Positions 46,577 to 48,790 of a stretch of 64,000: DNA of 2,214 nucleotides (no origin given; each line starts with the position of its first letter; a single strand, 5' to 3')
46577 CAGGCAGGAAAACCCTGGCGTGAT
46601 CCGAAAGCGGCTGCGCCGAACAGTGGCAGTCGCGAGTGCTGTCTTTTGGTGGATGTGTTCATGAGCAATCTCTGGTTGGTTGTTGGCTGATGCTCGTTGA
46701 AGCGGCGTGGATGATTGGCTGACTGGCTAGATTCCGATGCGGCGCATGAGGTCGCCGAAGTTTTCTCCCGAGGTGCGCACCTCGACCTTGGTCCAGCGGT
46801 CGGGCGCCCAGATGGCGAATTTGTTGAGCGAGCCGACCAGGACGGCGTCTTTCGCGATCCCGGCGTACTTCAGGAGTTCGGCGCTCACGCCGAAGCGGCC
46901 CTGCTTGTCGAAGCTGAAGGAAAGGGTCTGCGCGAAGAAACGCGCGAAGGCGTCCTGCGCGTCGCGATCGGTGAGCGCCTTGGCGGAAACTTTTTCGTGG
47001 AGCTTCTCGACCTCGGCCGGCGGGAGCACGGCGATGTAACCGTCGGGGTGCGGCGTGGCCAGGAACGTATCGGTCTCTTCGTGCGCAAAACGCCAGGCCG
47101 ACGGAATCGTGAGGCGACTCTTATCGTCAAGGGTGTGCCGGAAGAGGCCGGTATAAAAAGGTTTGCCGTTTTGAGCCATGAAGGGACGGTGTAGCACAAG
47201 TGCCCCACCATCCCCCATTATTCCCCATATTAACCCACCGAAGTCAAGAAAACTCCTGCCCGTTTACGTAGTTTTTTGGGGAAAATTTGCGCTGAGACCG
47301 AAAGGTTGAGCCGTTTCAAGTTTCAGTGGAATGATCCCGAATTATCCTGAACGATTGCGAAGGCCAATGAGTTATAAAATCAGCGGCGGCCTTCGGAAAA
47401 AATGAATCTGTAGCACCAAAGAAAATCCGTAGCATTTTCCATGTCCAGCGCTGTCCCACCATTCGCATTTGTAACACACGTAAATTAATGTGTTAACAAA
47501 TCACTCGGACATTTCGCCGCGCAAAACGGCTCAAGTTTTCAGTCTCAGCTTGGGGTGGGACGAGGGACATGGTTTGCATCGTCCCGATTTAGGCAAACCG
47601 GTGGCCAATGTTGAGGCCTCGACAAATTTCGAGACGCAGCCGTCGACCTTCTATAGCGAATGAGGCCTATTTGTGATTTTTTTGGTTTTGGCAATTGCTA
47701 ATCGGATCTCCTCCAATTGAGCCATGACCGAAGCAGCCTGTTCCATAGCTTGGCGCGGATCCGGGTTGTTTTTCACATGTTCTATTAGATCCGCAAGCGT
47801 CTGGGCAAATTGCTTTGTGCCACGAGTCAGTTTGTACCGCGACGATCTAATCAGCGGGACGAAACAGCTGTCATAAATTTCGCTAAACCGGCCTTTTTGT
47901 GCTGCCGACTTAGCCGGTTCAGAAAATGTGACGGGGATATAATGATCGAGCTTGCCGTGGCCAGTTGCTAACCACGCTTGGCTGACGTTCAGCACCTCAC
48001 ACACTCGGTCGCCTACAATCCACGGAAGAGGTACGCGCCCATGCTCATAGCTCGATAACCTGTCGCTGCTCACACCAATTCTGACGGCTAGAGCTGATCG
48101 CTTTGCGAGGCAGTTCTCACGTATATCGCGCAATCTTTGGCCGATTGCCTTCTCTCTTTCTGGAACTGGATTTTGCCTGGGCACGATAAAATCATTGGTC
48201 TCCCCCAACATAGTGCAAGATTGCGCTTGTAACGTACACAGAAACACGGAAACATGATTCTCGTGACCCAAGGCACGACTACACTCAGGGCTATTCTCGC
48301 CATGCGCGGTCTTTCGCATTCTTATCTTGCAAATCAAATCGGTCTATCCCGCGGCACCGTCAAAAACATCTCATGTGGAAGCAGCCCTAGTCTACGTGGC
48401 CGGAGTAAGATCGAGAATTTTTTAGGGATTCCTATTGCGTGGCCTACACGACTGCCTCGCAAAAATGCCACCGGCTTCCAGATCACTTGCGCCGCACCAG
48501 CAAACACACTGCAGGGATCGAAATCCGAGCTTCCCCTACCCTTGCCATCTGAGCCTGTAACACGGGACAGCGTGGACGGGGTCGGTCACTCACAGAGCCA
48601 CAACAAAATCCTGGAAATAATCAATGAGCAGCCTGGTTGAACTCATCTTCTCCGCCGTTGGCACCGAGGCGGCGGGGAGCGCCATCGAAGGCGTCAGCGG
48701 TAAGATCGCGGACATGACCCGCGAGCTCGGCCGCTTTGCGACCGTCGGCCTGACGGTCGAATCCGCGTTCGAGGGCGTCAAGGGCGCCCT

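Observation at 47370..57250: Compact Mu-like transposable module parked directly upstream of the dcw (mraZ) operator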

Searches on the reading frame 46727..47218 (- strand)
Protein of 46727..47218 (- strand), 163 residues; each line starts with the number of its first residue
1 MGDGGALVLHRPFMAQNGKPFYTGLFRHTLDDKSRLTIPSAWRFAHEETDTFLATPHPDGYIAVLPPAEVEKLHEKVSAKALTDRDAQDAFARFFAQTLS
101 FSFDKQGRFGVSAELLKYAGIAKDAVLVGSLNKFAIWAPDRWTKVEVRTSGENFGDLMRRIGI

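Call 24: find_related_loci(query=window:46727-47218:-, collection=genome_contigs, flank=10000)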
Query window:46727-47218:- (163 aa) in genome_contigs; peptide patterns used: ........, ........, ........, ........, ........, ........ (x = any residue, [..] = any of these).
178 stretches matched a pattern; 30 encode a relative of the query (tblastn E <= 1e-3); 30 distinct loci.
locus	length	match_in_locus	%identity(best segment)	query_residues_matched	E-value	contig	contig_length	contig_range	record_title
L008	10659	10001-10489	93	1-163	8e-102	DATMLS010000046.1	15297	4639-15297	MAG TPA_asm: Opitutaceae bacterium isolate SMAG_U12803 k141_4464246, whole genome shotgun sequence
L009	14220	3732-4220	90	1-163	9e-99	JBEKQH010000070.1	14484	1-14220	MAG: Opitutaceae bacterium isolate SPRUCE 483 SPRUCE_483_70, whole genome shotgun sequence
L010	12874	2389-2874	86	1-163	6e-93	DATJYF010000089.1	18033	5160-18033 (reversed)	MAG TPA_asm: Opitutaceae bacterium isolate SMAG_U15145 k141_3827107, whole genome shotgun sequence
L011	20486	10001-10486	85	1-163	1e-89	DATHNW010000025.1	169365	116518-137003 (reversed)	MAG TPA_asm: Opitutaceae bacterium isolate SMAG_U12668 k141_4134973, whole genome shotgun sequence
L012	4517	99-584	84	1-163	3e-89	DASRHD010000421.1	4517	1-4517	MAG TPA_asm: Opitutaceae bacterium isolate SMAG_U10075 k141_1968836, whole genome shotgun sequence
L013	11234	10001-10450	85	14-163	5e-85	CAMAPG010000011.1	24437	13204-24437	MAG: Opitutus sp. GAS368 isolate AH-24oct19-130 genome assembly, contig: AH-24oct19-C4387, whole genome shotgun sequence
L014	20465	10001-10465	82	9-163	4e-84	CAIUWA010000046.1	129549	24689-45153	MAG: uncultured Opitutae bacterium isolate Kiruna_bin-10528 genome assembly, contig: bin-10528:46/52, whole genome shotg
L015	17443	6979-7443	81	9-163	1e-82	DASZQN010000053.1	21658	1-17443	MAG TPA_asm: Opitutaceae bacterium isolate SMAG_U5999 k141_737834, whole genome shotgun sequence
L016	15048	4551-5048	75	1-163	9e-80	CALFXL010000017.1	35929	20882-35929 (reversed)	MAG TPA_asm: uncultured Opitutaceae bacterium isolate SRR4028131_bin.109_CONCOCT_v1.1_MAG genome assembly, contig: ERZ79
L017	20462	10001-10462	75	10-163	1e-79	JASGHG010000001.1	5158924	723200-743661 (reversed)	MAG: Nibricoccus sp. isolate 5N149 JMF-2111-06-0005.ont.bin.149_0, whole genome shotgun sequence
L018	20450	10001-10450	79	14-163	3e-79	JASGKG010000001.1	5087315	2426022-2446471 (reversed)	MAG: Nibricoccus sp. isolate 5N562 JMF-2111-06-0005.ont.bin.562_0, whole genome shotgun sequence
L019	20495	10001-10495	75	1-163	5e-79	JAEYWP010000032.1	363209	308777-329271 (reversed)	MAG: Verrucomicrobia bacterium isolate OH_CBlB_275 k127_864663, whole genome shotgun sequence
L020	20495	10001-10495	75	1-163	1e-78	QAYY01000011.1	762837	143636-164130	Opitutaceae bacterium EW11 EW11_contig_12_coverage:, whole genome shotgun sequence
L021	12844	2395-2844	79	14-163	2e-78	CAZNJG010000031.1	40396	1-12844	MAG TPA_asm: uncultured Opitutaceae bacterium isolate SRP344714_co2_250 genome assembly, contig: NODE_2322_length_40396_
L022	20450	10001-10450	79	14-163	4e-78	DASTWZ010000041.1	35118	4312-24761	MAG TPA_asm: Opitutaceae bacterium isolate SMAG_U2401 k141_1484250, whole genome shotgun sequence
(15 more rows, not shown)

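Call 40: find_encoding_contigs(protein=window:46727-47179:-, flank=10000, max_places=10)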
Protein window:46727-47179:- (150 aa): 1 contig read that carries it; 1 place shown.
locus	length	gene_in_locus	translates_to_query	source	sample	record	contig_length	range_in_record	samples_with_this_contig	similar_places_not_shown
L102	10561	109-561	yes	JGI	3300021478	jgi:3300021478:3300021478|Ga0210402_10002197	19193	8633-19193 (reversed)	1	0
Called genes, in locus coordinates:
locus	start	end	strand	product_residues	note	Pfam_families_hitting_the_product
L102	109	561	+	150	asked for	PF02381:MraZ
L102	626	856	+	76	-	-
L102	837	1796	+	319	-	PF01795:Methyltransf_5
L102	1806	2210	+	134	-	-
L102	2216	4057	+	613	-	PF03717:PBP_dimer, PF21922:PBP_dimer_2 (faint), PF00905:Transpeptidase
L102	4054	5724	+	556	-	PF01225:Mur_ligase, PF08245:Mur_ligase_M, PF02875:Mur_ligase_C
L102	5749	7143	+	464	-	PF08245:Mur_ligase_M, PF02875:Mur_ligase_C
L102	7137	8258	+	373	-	PF00953:Glycos_transf_4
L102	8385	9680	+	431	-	PF08245:Mur_ligase_M, PF02875:Mur_ligase_C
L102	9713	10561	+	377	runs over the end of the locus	PF23446:LysM1_NFP_LYK (faint), PF23473:LysM3_LYK4_5 (faint), PF01476:LysM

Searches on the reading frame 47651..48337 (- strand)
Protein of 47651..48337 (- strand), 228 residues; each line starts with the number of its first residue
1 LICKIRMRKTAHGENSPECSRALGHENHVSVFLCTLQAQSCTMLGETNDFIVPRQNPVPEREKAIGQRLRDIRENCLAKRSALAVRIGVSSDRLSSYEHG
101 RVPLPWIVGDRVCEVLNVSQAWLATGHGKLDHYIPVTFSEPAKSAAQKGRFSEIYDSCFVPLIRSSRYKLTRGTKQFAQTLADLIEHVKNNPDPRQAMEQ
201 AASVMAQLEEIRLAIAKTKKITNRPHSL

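Call 3: search_protein_families(library=pfam, proteins=[window:47651-48337:-], max_evalue=0.1)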
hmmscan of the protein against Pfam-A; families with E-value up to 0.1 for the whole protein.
window:47651-48337:- (228 aa): 5 families
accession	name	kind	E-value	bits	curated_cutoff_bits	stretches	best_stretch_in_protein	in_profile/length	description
PF13560.12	HTH_31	-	3.8e-09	37.2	27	1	65-121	2-59/64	Helix-turn-helix domain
PF07022.19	Phage_CI_repr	-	0.00025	21.8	22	1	78-130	13-64/65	Bacteriophage CI repressor helix-turn-helix domain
PF12844.13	HTH_19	-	0.00047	20.5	30.2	1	66-128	1-63/64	Helix-turn-helix domain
PF06009.19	Laminin_II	-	0.014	15.8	33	0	177-224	67-108/138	Laminin Domain II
PF01381.28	HTH_3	-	0.083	13.4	23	0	69-105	1-37/55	Helix-turn-helix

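Call 4: search_protein_families(library=phrogs, proteins=[window:47651-48337:-], max_evalue=0.01)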
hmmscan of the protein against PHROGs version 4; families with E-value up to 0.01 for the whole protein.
window:47651-48337:- (228 aa): 6 families
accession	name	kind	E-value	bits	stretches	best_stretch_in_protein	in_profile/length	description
phrog_2328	-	transcription regulation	7.1e-09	36.5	1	56-131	8-82/128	transcriptional repressor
phrog_8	-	transcription regulation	5.7e-08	33.6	1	61-188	152-256/346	transcriptional regulator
phrog_4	-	transcription regulation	2.2e-05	24.6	1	61-131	133-199/400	transcriptional repressor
phrog_2967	-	transcription regulation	7.2e-05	23.4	1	62-128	8-74/225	transcriptional regulator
phrog_2439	-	transcription regulation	0.00078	19.4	1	61-124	4-67/367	transcriptional regulator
phrog_147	-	transcription regulation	0.0039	18.5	1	64-126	4-69/100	transcriptional regulator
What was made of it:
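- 47651..48337 (-): cI/c-type HTH repressor. The real start is probably the Met at 48214. It is transcribed towards mraZ. HTH_31 3.8e-9, Phage_CI_repr 2.5e-4, phrog_2328 7e-9 (calls 3, 4).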

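Call 50: search_protein_families(library=ncbifam, proteins=[window:47651-48337:-], max_evalue=0.01)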
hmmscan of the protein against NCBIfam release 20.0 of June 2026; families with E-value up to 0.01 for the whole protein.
window:47651-48337:- (228 aa): 2 families
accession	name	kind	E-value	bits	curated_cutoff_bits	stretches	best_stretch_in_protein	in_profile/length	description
NF038139.1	Reg_Aceta_RamB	equivalog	0.0028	16.4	700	1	65-123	3-61/465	acetate metabolism transcriptional regulator RamB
NF041951.1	phage_RstR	subfamily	0.0041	17.4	80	1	65-126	3-64/108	RstR family transcriptional repressor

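Call 51: search_protein_families(library=padloc, proteins=[window:47651-48337:-], max_evalue=0.01)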
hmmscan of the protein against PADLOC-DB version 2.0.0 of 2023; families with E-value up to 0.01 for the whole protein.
window:47651-48337:- (228 aa): 4 families
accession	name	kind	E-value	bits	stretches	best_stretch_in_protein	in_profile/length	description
PDLC03951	RmrA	-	0.00014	19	1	66-125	10-69/400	-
PDLC03947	RmrA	-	0.00055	16.9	1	60-152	7-98/383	-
PDLC02926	HTH_VI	-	0.001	17.3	1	65-119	2-56/92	-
PDLC03952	RmrA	-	0.0013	15.7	1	60-102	18-61/395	-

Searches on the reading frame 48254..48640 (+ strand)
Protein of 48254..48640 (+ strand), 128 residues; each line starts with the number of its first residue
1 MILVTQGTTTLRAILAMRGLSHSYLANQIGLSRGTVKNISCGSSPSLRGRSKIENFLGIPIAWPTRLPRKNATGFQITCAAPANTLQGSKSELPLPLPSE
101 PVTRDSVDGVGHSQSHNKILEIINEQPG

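Call 3: search_protein_families(library=pfam, proteins=[window:48254-48640:+], max_evalue=0.1)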
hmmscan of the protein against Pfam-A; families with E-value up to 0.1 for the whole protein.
window:48254-48640:+ (128 aa): 5 families
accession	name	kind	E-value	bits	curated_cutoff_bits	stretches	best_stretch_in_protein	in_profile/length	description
PF01381.28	HTH_3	-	0.00098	19.6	23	1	11-63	1-54/55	Helix-turn-helix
PF13693.12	HTH_35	-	0.0044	17.4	25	1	12-71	8-67/75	Winged helix-turn-helix DNA-binding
PF13412.12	HTH_24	-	0.011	15.7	21.9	0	12-37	10-35/48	Winged helix-turn-helix DNA-binding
PF04545.22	Sigma70_r4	-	0.082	12.9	24.1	0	18-39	19-40/50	Sigma-70, region 4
PF13443.12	HTH_26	-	0.087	13.5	22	0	11-40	2-31/63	Cro/C1-type HTH DNA-binding domain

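Call 4: search_protein_families(library=phrogs, proteins=[window:48254-48640:+], max_evalue=0.01)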
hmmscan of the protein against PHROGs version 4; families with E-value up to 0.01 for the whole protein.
window:48254-48640:+ (128 aa): 7 families
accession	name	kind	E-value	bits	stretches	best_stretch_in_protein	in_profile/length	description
phrog_769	-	transcription regulation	5.2e-05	24.2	1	13-75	18-80/89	transcriptional repressor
phrog_3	-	transcription regulation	0.00066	20.6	1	10-64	92-148/430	transcriptional repressor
phrog_7241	-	transcription regulation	0.00068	20.7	1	7-61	62-117/122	transcriptional regulator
phrog_4779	-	transcription regulation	0.0019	19.7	1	8-54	4-50/98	transcriptional regulator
phrog_2439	-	transcription regulation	0.0043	17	1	10-61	11-63/367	transcriptional regulator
phrog_4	-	transcription regulation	0.0095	15.9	1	11-63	141-190/400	transcriptional repressor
phrog_8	-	transcription regulation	0.0097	16.4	0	11-63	81-134/346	transcriptional regulator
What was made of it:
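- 48254..48640 (+): Ner/Cro-like HTH gene, divergent from the repressor. HTH_3 1e-3, HTH_35 4e-3 (below cut-off), phrog_769 5e-5 (calls 3, 4).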

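Call 50: search_protein_families(library=ncbifam, proteins=[window:48254-48640:+], max_evalue=0.01)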
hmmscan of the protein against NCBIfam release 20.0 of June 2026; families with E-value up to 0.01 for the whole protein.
window:48254-48640:+ (128 aa): 0 families

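Call 51: search_protein_families(library=padloc, proteins=[window:48254-48640:+], max_evalue=0.01)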
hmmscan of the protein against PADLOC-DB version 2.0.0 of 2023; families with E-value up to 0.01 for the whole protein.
window:48254-48640:+ (128 aa): 0 families
